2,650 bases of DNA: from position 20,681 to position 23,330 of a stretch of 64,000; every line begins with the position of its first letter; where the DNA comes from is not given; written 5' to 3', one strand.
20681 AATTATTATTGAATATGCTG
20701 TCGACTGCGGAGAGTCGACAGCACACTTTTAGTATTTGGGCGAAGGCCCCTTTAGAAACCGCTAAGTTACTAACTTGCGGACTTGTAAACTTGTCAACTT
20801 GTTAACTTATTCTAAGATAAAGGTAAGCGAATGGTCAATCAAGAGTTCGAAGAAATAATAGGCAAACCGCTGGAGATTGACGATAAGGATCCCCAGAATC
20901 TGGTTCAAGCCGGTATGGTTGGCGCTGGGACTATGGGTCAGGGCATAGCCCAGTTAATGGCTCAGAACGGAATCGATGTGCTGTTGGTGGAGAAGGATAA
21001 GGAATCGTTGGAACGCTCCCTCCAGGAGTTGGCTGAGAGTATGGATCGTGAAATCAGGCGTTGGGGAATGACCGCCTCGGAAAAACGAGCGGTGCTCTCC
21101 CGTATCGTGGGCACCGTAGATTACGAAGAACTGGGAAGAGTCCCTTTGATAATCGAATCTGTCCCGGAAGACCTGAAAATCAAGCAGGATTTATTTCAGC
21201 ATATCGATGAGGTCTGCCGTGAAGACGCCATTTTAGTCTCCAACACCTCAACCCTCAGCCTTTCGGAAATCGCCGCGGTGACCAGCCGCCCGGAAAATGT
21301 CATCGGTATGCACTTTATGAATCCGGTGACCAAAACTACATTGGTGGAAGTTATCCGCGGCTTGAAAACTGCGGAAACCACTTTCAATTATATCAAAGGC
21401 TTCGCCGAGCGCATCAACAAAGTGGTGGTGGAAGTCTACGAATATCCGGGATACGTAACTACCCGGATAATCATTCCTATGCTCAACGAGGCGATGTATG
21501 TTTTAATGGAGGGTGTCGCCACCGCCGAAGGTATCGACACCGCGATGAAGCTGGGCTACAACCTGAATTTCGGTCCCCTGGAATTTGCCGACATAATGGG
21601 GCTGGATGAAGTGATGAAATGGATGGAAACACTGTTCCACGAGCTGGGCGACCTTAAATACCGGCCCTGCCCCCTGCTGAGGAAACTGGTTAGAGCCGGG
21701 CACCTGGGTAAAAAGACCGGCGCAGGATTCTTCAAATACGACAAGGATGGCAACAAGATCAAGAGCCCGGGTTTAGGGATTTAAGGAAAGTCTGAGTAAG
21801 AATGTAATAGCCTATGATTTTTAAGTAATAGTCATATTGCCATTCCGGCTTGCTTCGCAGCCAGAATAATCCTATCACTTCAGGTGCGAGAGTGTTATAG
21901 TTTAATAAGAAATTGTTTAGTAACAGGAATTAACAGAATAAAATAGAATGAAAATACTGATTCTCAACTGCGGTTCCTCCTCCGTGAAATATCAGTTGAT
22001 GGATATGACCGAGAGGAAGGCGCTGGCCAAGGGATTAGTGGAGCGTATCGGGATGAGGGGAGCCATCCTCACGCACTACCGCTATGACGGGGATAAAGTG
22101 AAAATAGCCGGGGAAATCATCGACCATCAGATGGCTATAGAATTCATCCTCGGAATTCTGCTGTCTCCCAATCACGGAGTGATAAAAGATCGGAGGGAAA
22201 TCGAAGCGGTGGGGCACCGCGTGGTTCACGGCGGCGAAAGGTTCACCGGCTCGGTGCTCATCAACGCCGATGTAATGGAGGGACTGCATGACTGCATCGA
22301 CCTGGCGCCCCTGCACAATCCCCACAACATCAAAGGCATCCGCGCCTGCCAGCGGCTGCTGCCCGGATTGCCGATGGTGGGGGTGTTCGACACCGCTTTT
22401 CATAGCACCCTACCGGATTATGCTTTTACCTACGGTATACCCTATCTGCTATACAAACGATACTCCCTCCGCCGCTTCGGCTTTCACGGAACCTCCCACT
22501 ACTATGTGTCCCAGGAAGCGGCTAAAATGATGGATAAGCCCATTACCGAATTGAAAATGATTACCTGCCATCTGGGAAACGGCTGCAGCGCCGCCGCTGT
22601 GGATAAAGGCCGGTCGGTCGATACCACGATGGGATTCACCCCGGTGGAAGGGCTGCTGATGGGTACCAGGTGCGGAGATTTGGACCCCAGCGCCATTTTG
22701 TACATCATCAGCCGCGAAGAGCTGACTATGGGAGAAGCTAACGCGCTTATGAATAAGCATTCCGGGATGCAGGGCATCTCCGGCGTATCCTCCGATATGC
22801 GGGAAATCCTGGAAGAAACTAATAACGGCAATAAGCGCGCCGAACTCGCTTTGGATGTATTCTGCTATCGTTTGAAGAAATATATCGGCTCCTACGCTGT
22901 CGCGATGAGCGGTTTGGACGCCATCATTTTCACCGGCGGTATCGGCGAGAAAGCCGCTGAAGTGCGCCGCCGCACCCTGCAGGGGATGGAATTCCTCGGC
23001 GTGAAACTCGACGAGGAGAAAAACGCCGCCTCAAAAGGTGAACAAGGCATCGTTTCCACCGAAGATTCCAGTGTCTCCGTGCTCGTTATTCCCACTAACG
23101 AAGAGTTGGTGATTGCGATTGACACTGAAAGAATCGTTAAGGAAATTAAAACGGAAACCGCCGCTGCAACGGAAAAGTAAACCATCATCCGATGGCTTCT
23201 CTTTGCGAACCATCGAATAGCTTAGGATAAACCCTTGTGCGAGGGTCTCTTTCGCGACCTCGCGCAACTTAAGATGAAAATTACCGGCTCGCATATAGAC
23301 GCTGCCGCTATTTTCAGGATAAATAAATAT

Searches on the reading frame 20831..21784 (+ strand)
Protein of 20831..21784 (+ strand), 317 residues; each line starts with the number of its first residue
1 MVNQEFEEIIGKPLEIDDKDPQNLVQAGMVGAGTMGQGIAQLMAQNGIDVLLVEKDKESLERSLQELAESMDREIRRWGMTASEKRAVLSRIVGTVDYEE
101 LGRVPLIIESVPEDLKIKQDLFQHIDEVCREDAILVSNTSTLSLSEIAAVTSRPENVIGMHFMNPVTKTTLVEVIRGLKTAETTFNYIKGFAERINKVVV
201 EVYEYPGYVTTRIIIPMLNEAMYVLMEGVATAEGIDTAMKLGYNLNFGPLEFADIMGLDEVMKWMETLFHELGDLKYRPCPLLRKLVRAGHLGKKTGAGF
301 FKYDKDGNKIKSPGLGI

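Call 61: search_protein_families(library=pfam, proteins=[window:20831-21784:+], max_evalue=0.00001)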
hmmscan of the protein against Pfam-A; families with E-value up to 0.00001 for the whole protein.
window:20831-21784:+ (317 aa): 2 families
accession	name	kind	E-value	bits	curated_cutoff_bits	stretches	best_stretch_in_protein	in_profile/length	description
PF02737.24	3HCDH_N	-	7.2e-58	195.9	22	1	27-203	2-178/180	3-hydroxyacyl-CoA dehydrogenase, NAD binding domain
PF00725.27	3HCDH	-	1e-28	100.1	22.1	1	207-303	1-97/97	3-hydroxyacyl-CoA dehydrogenase, C-terminal domain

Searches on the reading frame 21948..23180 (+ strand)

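Call 62: search_protein_families(library=pfam, proteins=[window:21948-23180:+], max_evalue=0.00001)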
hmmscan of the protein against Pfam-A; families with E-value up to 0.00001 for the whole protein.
window:21948-23180:+ (410 aa): 1 family
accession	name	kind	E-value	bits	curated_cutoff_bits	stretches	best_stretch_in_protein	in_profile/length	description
PF00871.23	Acetate_kinase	-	4.6e-155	516.5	22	1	2-390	1-391/392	Acetokinase family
